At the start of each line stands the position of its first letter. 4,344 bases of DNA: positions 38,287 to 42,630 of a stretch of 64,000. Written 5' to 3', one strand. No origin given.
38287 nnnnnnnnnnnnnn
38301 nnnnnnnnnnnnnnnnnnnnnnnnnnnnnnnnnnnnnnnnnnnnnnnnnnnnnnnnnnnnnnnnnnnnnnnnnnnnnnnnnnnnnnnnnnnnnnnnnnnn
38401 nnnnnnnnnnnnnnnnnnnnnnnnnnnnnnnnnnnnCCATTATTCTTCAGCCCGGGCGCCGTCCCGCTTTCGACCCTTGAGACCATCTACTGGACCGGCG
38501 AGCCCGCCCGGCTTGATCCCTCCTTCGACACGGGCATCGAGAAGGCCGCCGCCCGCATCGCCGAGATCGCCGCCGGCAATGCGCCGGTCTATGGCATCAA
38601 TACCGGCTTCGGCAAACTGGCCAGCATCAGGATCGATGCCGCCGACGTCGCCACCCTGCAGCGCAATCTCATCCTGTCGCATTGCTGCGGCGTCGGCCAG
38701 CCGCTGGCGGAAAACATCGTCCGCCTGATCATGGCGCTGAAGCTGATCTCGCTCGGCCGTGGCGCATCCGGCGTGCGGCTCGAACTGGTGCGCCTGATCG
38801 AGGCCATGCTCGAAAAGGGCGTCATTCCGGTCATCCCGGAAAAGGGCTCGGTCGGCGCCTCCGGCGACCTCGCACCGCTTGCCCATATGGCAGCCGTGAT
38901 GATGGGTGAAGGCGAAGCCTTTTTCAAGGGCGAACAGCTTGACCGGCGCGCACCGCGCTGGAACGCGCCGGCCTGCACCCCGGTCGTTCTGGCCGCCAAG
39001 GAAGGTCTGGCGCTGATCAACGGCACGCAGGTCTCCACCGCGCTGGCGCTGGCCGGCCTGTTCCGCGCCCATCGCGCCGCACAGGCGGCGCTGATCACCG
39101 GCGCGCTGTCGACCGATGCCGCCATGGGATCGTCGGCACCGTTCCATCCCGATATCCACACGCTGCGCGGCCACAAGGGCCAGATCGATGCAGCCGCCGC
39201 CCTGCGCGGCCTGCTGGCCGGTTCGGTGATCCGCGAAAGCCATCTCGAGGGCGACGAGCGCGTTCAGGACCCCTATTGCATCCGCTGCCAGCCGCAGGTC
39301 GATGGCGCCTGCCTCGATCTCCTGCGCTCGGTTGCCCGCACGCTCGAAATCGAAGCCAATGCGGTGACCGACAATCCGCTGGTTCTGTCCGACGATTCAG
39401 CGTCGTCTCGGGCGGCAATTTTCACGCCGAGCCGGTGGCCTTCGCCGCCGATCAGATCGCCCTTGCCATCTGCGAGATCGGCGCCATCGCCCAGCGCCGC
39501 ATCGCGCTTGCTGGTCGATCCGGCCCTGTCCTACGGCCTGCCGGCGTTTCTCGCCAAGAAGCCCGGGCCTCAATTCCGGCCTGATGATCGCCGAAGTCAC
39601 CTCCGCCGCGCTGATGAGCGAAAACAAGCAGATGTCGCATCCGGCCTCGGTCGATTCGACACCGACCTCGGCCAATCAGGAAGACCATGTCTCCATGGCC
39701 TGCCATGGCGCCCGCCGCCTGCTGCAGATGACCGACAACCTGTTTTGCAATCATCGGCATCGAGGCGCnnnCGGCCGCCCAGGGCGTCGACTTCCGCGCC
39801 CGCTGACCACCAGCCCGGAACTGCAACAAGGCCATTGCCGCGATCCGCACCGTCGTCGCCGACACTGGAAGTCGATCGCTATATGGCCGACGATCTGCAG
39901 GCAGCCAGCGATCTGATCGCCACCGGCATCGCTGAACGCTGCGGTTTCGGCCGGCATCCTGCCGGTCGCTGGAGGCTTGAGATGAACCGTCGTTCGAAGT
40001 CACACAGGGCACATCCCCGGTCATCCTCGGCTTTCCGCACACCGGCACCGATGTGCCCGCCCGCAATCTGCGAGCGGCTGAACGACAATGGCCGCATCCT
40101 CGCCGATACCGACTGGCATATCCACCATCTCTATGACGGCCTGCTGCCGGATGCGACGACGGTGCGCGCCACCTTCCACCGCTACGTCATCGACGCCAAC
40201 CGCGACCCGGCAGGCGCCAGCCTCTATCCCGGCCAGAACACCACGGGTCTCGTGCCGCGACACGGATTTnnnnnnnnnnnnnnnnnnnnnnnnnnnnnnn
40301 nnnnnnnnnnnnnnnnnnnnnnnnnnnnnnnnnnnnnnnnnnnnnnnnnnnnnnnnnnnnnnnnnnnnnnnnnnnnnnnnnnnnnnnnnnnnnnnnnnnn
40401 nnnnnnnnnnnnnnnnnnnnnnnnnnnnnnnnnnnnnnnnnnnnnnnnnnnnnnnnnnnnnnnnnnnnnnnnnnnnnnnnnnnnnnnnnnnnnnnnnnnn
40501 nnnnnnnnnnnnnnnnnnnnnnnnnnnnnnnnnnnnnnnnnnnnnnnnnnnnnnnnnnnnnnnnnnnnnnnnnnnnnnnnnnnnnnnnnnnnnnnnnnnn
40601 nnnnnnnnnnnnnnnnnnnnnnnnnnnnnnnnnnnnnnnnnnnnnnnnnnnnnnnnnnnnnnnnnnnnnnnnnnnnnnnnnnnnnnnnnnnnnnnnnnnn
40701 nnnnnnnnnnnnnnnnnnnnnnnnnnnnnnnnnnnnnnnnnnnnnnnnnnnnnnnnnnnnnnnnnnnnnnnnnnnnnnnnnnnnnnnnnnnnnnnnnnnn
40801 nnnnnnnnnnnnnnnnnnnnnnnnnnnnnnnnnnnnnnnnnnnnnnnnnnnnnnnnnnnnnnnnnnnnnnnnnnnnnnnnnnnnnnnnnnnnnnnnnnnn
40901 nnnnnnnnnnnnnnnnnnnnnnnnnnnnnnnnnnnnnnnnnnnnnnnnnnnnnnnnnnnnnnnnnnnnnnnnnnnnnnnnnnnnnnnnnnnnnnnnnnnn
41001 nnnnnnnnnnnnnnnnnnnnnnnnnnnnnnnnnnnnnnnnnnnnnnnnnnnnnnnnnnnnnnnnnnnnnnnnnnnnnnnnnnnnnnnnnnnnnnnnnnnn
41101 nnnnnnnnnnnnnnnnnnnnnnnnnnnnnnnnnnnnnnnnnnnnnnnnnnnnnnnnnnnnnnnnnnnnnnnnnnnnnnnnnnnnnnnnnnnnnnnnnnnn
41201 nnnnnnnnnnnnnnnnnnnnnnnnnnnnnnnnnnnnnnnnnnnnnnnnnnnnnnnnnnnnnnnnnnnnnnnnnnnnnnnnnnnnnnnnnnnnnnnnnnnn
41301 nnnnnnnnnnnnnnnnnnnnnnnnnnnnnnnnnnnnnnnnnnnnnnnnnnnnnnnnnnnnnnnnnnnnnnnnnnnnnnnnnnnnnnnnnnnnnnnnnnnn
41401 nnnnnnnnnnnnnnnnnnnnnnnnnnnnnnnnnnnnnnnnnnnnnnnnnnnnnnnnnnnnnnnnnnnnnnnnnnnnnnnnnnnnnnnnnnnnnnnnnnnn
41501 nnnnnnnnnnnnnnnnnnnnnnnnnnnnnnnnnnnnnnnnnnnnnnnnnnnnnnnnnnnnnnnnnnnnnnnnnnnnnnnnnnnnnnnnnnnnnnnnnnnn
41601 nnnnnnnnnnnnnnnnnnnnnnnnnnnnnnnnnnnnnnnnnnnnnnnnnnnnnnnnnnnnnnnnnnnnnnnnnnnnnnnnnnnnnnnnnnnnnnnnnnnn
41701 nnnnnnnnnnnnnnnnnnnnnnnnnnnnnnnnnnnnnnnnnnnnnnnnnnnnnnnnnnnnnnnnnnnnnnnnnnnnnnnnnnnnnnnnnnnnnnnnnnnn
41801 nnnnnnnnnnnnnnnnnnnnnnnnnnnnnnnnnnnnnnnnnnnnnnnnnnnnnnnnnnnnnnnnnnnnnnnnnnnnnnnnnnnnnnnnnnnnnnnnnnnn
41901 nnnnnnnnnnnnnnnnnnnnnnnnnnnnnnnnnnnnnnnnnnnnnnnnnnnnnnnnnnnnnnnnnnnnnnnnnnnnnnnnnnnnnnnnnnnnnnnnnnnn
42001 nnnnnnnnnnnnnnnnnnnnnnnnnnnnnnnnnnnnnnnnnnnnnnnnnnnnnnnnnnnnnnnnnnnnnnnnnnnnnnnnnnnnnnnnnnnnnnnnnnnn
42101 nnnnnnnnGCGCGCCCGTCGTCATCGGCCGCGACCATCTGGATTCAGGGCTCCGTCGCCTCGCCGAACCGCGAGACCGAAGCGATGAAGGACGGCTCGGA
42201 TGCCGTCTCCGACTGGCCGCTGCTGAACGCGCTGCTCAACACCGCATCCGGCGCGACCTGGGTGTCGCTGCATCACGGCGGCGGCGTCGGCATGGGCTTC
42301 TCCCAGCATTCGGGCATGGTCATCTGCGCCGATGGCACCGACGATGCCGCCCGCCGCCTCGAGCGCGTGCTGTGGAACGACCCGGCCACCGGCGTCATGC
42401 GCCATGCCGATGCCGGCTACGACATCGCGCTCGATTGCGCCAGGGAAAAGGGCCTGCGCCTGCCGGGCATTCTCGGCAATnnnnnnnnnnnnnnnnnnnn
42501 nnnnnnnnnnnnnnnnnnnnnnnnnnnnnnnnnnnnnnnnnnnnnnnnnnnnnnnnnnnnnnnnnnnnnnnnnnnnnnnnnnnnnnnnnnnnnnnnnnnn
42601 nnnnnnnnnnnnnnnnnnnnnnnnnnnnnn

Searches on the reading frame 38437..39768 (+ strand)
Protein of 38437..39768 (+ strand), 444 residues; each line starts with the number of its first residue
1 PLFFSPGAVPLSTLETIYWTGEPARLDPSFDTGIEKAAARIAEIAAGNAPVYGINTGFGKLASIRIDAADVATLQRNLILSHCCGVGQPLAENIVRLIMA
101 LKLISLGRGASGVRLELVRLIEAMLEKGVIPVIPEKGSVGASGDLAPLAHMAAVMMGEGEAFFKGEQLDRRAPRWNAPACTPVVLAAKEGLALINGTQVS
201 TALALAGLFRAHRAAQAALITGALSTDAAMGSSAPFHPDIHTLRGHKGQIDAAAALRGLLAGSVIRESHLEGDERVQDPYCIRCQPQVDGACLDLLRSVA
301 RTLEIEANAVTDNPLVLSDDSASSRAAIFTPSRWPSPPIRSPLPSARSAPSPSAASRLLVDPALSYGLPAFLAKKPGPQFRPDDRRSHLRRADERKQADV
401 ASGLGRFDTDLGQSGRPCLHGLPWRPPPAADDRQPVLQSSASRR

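Call 21: search_protein_families(library=pfam, proteins=[window:38437-39768:+], max_evalue=0.001)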
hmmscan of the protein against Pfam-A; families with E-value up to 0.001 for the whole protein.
window:38437-39768:+ (444 aa): 1 family
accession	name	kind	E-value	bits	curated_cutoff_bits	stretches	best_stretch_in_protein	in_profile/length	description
PF00221.24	Lyase_aromatic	-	8.3e-119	397.7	27.3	1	16-377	8-371/466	Aromatic amino acid lyase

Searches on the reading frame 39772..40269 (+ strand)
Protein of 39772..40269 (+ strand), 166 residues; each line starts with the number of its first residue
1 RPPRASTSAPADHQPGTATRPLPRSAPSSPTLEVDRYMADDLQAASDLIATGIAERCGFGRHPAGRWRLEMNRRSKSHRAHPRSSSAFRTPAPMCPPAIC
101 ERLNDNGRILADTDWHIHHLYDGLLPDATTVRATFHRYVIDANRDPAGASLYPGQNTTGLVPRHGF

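Call 21: search_protein_families(library=pfam, proteins=[window:39772-40269:+], max_evalue=0.001)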
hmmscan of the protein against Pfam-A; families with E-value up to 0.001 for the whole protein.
window:39772-40269:+ (166 aa): 1 family
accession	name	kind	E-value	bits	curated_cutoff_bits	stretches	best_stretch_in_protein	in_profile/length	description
PF05013.17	FGase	-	7.5e-14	52.8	28.9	1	96-164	15-86/219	N-formylglutamate amidohydrolase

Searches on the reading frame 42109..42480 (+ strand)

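Call 38: search_protein_families(library=pfam, proteins=[window:42109-42480:+], max_evalue=0.001)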
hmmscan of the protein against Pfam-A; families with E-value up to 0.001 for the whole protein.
window:42109-42480:+ (124 aa): 1 family
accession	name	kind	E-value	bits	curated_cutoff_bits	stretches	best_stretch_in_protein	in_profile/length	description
PF17392.7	Urocanase_C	-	4e-44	150.8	23.6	1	14-112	97-195/196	Urocanase C-terminal domain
